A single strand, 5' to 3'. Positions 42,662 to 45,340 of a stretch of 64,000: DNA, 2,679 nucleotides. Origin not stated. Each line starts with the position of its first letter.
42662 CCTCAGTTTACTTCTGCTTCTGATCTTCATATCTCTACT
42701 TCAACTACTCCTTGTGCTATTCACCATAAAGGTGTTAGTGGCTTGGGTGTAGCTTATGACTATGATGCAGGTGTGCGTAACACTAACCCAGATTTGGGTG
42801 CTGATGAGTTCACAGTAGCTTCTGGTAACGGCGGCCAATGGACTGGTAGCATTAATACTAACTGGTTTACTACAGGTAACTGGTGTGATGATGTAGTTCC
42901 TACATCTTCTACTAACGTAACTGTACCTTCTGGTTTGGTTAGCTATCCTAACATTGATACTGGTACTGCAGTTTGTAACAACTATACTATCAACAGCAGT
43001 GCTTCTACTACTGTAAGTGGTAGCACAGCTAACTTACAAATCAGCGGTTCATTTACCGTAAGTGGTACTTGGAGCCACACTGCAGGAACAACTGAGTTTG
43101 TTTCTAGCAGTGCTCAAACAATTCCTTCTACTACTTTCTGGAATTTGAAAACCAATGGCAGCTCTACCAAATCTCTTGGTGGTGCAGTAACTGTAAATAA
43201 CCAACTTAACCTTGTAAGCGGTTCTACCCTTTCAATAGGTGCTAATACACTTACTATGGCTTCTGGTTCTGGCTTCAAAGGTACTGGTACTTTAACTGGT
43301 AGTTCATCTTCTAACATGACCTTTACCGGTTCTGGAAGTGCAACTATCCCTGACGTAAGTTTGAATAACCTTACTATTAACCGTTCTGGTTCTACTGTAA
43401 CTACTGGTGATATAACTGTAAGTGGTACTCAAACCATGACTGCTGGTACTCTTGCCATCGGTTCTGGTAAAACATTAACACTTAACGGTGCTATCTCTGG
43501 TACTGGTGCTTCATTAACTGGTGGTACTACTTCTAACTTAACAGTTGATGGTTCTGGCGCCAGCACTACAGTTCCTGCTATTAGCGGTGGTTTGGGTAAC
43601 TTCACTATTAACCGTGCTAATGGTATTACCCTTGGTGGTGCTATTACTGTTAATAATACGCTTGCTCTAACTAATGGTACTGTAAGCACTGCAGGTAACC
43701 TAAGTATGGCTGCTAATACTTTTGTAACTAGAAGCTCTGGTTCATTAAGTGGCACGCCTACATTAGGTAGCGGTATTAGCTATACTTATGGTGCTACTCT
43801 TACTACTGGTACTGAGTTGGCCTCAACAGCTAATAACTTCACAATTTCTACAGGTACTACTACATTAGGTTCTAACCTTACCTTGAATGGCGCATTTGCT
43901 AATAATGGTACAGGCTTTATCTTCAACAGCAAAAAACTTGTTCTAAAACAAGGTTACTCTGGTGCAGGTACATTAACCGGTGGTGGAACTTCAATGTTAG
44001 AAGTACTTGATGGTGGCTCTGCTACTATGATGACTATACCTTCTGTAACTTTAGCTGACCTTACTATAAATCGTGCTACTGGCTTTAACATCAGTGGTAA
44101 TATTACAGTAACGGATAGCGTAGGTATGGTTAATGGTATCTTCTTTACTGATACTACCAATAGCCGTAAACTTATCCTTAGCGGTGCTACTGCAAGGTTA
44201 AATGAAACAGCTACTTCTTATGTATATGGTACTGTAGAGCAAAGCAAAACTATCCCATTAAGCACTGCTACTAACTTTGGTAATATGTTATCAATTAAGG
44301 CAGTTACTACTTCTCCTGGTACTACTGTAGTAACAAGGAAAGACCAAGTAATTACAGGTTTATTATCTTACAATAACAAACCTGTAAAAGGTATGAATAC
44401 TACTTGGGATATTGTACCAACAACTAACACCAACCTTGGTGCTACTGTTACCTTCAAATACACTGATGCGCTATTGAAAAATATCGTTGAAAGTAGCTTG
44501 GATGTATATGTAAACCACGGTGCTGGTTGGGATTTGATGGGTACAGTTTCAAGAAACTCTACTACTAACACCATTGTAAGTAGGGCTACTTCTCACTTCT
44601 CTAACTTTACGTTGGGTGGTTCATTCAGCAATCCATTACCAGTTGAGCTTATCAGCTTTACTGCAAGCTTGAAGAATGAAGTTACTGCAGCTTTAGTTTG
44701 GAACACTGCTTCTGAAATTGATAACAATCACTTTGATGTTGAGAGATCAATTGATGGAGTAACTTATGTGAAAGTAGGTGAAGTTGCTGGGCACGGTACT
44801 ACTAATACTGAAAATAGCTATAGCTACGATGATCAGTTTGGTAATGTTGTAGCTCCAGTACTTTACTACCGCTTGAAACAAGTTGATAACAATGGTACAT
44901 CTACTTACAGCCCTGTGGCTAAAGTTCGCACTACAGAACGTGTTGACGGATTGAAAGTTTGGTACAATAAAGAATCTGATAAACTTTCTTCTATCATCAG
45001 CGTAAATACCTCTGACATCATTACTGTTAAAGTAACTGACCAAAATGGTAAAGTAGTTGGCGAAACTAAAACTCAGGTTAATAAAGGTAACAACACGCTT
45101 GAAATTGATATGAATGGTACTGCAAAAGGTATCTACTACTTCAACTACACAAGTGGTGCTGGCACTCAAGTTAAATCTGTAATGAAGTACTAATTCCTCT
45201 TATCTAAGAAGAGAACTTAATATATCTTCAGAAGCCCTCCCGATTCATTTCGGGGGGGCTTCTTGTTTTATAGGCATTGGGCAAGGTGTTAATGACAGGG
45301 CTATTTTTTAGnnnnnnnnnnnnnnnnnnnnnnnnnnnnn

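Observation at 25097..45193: Giant ~6,700-aa T9SS cargo built from about 10 tandem beta-helix plus CARDB modules, about one third of this window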

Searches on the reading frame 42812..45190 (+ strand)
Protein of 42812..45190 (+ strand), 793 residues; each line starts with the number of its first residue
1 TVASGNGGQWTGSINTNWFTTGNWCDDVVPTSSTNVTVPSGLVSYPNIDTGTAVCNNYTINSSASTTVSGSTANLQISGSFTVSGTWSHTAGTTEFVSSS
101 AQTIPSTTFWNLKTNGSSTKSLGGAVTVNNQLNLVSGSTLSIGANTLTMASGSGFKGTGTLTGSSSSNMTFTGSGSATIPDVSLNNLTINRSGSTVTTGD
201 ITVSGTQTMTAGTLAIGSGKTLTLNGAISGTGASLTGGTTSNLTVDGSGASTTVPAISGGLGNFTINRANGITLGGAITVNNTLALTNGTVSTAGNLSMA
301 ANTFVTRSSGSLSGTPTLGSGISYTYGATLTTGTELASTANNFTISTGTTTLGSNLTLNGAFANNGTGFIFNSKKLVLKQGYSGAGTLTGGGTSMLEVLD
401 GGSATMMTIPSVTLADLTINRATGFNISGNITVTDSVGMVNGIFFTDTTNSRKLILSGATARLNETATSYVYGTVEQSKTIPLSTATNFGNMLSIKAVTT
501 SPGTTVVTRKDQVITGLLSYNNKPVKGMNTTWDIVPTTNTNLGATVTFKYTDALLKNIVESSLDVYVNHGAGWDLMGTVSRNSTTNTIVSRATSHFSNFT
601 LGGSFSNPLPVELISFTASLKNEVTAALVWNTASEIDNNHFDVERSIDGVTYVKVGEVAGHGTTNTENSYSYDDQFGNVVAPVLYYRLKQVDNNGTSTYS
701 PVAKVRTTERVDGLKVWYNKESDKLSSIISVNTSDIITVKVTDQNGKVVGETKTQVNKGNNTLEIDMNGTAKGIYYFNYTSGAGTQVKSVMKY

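Call 8: search_protein_families(library=pfam, max_evalue=0.1, proteins=[window:42815-45190:+])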
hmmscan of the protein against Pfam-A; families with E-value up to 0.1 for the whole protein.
window:42815-45190:+ (792 aa): 2 families
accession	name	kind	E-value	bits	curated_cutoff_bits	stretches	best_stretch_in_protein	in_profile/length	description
PF18962.6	Por_Secre_tail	-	1.2e-05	25.9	27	1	731-788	17-72/75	Secretion system C-terminal sorting domain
PF11589.14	DUF3244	-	0.0005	20.4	25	1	726-779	32-84/96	Domain of unknown function (DUF3244)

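Call 9: search_protein_families(library=ncbifam, max_evalue=0.1, proteins=[window:42815-45190:+])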
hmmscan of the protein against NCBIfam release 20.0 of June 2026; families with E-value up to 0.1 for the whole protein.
window:42815-45190:+ (792 aa): 1 family
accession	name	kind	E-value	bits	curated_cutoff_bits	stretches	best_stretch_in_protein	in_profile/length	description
TIGR04183.1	Por_Secre_tail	domain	5.8e-06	26.2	23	1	725-791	10-71/72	T9SS type A sorting domain-containing protein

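Call 25: find_homologous_proteins(query=window:42812-45190:+, max_evalue=0.00001)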
Query window:42812-45190:+ (793 aa): 215 proteins with E <= 0.00001 among 8000 candidates; the best 120 are listed.
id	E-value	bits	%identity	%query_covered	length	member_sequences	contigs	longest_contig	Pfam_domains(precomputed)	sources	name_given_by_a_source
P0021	4.2e-132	460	40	99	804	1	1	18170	PF18962.8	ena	-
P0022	4.6e-58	216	31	81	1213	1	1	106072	PF18962.8,PF13860.13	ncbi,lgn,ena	-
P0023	9.3e-53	198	30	25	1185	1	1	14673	PF18962.8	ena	-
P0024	6.7e-50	189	40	38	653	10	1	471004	-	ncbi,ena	-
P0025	2.8e-49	187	29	76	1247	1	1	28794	-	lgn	-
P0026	2.9e-48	183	35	35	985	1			-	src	-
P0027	3.0e-45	173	34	54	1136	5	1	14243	-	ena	-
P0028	2.6e-44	170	30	89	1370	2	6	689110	PF18962.8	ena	-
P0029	2.8e-42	163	32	46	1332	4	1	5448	PF18962.8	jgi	-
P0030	2.4e-39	154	33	25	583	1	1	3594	PF18962.8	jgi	jgi:hypothetical protein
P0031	1.1e-37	148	30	89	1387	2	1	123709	PF18962.8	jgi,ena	-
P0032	1.5e-36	145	39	44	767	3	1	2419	-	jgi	jgi:hypothetical protein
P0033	2.3e-36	144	32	59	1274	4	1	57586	-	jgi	-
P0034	8.6e-36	142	33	42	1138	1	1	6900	-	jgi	jgi:hypothetical protein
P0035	3.0e-34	137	35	36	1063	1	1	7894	PF18962.8,PF19081.7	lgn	-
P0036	1.2e-32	132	46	19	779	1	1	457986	PF13927.13,PF18962.8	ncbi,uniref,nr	ncbi:T9SS type A sorting domain-containing protein [Taibaiella koreensis]|uniref:T9SS type A sorting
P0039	1.2e-30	125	32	77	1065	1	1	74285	PF18962.8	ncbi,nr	ncbi:MAG: T9SS type A sorting domain-containing protein [Ignavibacteriae bacterium]|nr:T9SS type A s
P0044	2.2e-27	114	34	24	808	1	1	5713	PF18962.8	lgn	-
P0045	1.7e-26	111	30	25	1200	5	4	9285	PF18962.8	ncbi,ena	-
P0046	5.6e-26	110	38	18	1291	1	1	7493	PF18962.8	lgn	-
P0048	2.1e-25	108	29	75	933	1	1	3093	PF18962.8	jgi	jgi:hypothetical protein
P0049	3.1e-25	107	28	57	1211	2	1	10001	PF18962.8,PF00041.28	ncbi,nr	ncbi:MAG: hypothetical protein JWR44_2050 [Hymenobacter sp.]|nr:hypothetical protein [Hymenobacter s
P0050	4.1e-25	107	42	30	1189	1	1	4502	PF18962.8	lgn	-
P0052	1.4e-24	105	38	33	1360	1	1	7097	PF18962.8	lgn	-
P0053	6.3e-24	103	37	32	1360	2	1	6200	PF18962.8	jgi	-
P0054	1.4e-22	98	31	26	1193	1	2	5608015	PF00932.26,PF18962.8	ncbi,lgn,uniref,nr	ncbi:T9SS type A sorting domain-containing protein [Hymenobacter monticola]|uniref:Lamin tail domain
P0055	3.2e-22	97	40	19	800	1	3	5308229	PF18962.8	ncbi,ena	-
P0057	1.7e-21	95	36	25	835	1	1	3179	PF18962.8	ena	-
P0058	1.7e-21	95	36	15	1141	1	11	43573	PF18962.8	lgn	-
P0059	2.2e-21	94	35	39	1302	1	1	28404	PF18962.8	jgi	-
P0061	7.6e-21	93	25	73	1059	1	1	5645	PF18962.8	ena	-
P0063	2.2e-20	91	39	20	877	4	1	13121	PF18962.8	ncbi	-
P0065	4.5e-20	90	29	46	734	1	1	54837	PF18962.8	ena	-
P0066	4.7e-20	90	28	49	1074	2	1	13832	PF18962.8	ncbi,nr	ncbi:T9SS type A sorting domain-containing protein [Cytophagaceae bacterium AH-315-L13]|nr:T9SS type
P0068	1.5e-19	88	33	28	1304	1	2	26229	PF00932.26,PF18962.8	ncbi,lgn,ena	-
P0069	1.5e-19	88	36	22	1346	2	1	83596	PF20009.5,PF18962.8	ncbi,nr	ncbi:GEVED domain-containing protein [Pontibacter qinzhouensis]|nr:GEVED domain-containing protein [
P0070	2.1e-19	88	34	25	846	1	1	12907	PF18962.8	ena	-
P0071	4.9e-19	87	29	48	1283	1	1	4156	PF18962.8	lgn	-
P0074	3.9e-18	84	32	25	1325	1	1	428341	PF18962.8,PF16656.12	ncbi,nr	ncbi:MAG: T9SS type A sorting domain-containing protein [Bacteroidetes bacterium]|nr:T9SS type A sor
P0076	6.2e-18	83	31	32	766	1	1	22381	PF18962.8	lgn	-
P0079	2.7e-17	81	32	25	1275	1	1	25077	PF18962.8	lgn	-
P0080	3.3e-17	81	33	26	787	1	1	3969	PF12951.14,PF18962.8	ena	-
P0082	8.6e-17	79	34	25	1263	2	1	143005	PF00932.26,PF18962.8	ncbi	-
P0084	1.1e-16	79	32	32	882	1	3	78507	PF18962.8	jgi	jgi:hypothetical protein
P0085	1.1e-16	79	27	64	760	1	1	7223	PF18962.8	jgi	-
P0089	5.0e-16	77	29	24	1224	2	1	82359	PF18962.8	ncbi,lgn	-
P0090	7.9e-16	76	33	26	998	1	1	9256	PF18962.8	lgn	-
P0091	1.3e-15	75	46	15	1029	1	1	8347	PF18962.8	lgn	-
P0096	4.5e-15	73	33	29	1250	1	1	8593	PF18962.8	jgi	-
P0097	5.0e-15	73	32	25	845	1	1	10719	PF18962.8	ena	-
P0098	5.9e-15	73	25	74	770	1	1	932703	PF18962.8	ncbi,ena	-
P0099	7.2e-15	73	50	13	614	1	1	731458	PF18962.8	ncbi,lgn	-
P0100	9.2e-15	72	36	23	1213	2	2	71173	PF18962.8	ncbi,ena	-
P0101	9.2e-15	72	29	85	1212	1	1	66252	PF12951.14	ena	-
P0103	1.1e-14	72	36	17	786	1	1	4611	PF18962.8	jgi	jgi:hypothetical protein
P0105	2.4e-14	71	25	72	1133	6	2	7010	PF12951.14,PF18962.8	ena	-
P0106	3.3e-14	71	28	76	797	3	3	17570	PF12951.14,PF18962.8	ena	-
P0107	4.1e-14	70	35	24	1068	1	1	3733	PF12951.14,PF18962.8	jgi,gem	-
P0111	6.4e-14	70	37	21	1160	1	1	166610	PF18962.8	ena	-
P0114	1.2e-13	69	30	54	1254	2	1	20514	PF18962.8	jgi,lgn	jgi:hypothetical protein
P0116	3.0e-13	67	28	29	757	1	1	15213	PF18962.8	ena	-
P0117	3.1e-13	67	28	29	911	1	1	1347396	PF18962.8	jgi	jgi:hypothetical protein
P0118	4.0e-13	67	29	50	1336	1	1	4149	PF18962.8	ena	-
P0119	5.6e-13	67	34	21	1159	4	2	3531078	PF18962.8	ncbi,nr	ncbi:MAG: T9SS type A sorting domain-containing protein [Lewinellaceae bacterium]|nr:T9SS type A sor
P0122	8.2e-13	66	28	69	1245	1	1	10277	PF18962.8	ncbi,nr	ncbi:MAG: hypothetical protein JWQ38_477 [Flavipsychrobacter sp.]|nr:hypothetical protein [Flavipsyc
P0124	9.3e-13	66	28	74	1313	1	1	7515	PF12951.14,PF18962.8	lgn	-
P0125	9.3e-13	66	33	18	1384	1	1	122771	PF18962.8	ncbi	-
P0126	9.4e-13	66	32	23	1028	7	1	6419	PF18962.8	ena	-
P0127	1.0e-12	66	27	63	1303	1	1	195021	PF18962.8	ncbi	ncbi:MAG: T9SS type A sorting domain-containing protein [Bacteroidota bacterium]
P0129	1.4e-12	65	34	32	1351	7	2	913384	PF18962.8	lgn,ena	-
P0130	1.5e-12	65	39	22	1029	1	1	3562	PF18962.8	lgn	-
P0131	1.9e-12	65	27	60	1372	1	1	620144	PF10162.15,PF18962.8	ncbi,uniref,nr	ncbi:T9SS type A sorting domain-containing protein [Fulvivirga sediminis]|uniref:T9SS type A sorting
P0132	2.0e-12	65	37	16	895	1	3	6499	PF18962.8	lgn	-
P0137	3.0e-12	64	25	56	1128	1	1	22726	PF18962.8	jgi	jgi:hypothetical protein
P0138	3.2e-12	64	34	23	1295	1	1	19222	PF00932.26,PF18962.8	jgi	jgi:trimeric autotransporter adhesin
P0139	3.7e-12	64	31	23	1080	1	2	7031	PF18962.8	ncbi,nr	ncbi:MAG: T9SS type A sorting domain-containing protein [Bacteroidota bacterium]|nr:T9SS type A sort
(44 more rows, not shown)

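Call 27: find_encoding_contigs(protein=P0021, flank=10000, max_places=3)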
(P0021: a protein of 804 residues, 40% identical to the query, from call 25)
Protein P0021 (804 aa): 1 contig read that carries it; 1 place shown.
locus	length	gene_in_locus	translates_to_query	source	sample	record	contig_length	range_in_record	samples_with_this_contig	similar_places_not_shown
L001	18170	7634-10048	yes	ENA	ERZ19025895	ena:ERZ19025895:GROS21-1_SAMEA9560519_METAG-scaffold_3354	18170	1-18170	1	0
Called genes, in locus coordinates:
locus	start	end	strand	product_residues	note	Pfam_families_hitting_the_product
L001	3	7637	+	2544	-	?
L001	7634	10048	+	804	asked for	PF18962:Por_Secre_tail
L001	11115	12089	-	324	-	PF18962:Por_Secre_tail (weak)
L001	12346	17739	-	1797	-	-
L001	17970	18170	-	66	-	?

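Call 59: predict_structure(alignment_id=A3)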
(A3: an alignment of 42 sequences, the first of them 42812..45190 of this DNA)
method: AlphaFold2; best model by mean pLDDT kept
length: 793 residues; sequences in the alignment: 42
mean_pLDDT: 85.1   pTM: 0.68
mean pLDDT of the five models: 85.1, 83.9, 83.8, 83.8, 82.7
residues with pLDDT >= 90: 477; 70-90: 165; 50-70: 111; < 50: 40
segments of 3 or more residues with pLDDT < 50: 1-9, 484-488, 513-529, 605-609, 709-711
pLDDT, mean of each block of 10 residues (from residue 1): 40 57 68 89 74 92 90 94 93 94 96 96 97 96 97 88 97 94 98 95 97 97 95 95 96 96 98 97 98 94 97 96 97 96 97 97 97 96 95 95 88 96 91 93 80 86 79 81 47 57 69 38 39 65 66 64 72 69 63 67 53 87 93 84 94 96 84 87 92 84 80 77 90 86 94 91 93 93 83 86
secondary structure, 60 per line:
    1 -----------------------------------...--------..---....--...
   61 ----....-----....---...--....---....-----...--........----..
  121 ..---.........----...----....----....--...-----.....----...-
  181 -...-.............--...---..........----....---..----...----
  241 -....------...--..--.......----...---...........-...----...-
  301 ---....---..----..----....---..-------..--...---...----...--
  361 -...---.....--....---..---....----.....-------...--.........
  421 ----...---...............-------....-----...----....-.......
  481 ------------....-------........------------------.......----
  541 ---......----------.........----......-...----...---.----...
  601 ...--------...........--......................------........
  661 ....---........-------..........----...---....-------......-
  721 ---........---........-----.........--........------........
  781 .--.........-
elements in order (helices of 4 or more, strands of 3 or more residues): E36-38 E52-55 E58-60 E65-68 E74-77 E81-83 E86-89 E93-96 E102-104 E107-114 E119-122 E126-134 E139-141 E146-149 E154-157 E160-162 E168-172 E177-179 E182-184 E186-198 E201-203 E207-216 E221-224 E234-236 E242-245 E252-254 E261-267 E272-274 E278-288 E290-292 E297-299 E304-307 E323-326 E343-345 E349-351 E356-358 E362-364 E368-372 E375-378 E387-390 E395-399 E407-409 E412-420 E425-427 E431-445 E453-456 E462-464 E469-472 E474-480 E493-496 E504-511 E530-536 E544-549 E563-568 E573-578 E580-582 E587-589 E598-603 E612-622 E625-646 E653-664 E668-675 E683-692 E697-699 E703-706 E714-719 E724-731 E735-742 E748-756 E759-766 E773-781 E784-792

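Call 80: find_related_loci(query=window:42812-45190:+, collection=metagenome_contigs, flank=10000)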
Query window:42812-45190:+ (793 aa) in metagenome_contigs; peptide patterns used: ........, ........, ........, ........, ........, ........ (x = any residue, [..] = any of these).
211 stretches matched a pattern; 1 encode a relative of the query (tblastn E <= 1e-3); 1 distinct loci.
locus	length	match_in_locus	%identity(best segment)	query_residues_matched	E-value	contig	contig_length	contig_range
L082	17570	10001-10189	36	10-79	2e-6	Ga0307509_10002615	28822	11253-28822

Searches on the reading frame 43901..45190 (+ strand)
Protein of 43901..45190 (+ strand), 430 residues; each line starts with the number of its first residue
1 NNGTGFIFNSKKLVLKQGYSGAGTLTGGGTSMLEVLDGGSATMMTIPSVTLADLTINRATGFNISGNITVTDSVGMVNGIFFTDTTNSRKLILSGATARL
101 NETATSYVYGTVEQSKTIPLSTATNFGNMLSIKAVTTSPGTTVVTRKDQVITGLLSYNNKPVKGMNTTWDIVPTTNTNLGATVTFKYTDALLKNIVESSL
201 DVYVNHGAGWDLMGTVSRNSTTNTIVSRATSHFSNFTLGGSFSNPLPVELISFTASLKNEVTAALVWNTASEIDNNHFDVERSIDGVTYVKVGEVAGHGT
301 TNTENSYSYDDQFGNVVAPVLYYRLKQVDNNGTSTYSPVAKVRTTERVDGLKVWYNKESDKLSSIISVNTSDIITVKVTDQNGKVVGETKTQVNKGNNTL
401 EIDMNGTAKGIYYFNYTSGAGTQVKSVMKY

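Call 8: search_protein_families(library=pfam, max_evalue=0.1, proteins=[window:43901-45190:+])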
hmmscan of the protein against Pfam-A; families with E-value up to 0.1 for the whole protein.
window:43901-45190:+ (430 aa): 3 families
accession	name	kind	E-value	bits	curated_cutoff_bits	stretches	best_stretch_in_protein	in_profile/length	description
PF18962.6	Por_Secre_tail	-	4.7e-06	27.2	27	1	369-426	17-72/75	Secretion system C-terminal sorting domain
PF11589.14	DUF3244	-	0.00021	21.7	25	1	364-417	32-84/96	Domain of unknown function (DUF3244)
PF13860.13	FlgD_ig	-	0.023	15.1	27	1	371-417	22-74/79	FlgD Ig-like domain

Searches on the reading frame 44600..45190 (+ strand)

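Call 8: search_protein_families(library=pfam, max_evalue=0.1, proteins=[window:44600-45190:+])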
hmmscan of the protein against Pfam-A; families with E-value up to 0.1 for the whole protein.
window:44600-45190:+ (197 aa): 3 families
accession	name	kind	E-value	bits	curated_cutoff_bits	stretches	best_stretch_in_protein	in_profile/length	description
PF18962.6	Por_Secre_tail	-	6.3e-07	30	27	1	136-193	17-72/75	Secretion system C-terminal sorting domain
PF11589.14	DUF3244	-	2.7e-05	24.5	25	1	131-184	32-84/96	Domain of unknown function (DUF3244)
PF13860.13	FlgD_ig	-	0.016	15.6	27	1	138-184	22-74/79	FlgD Ig-like domain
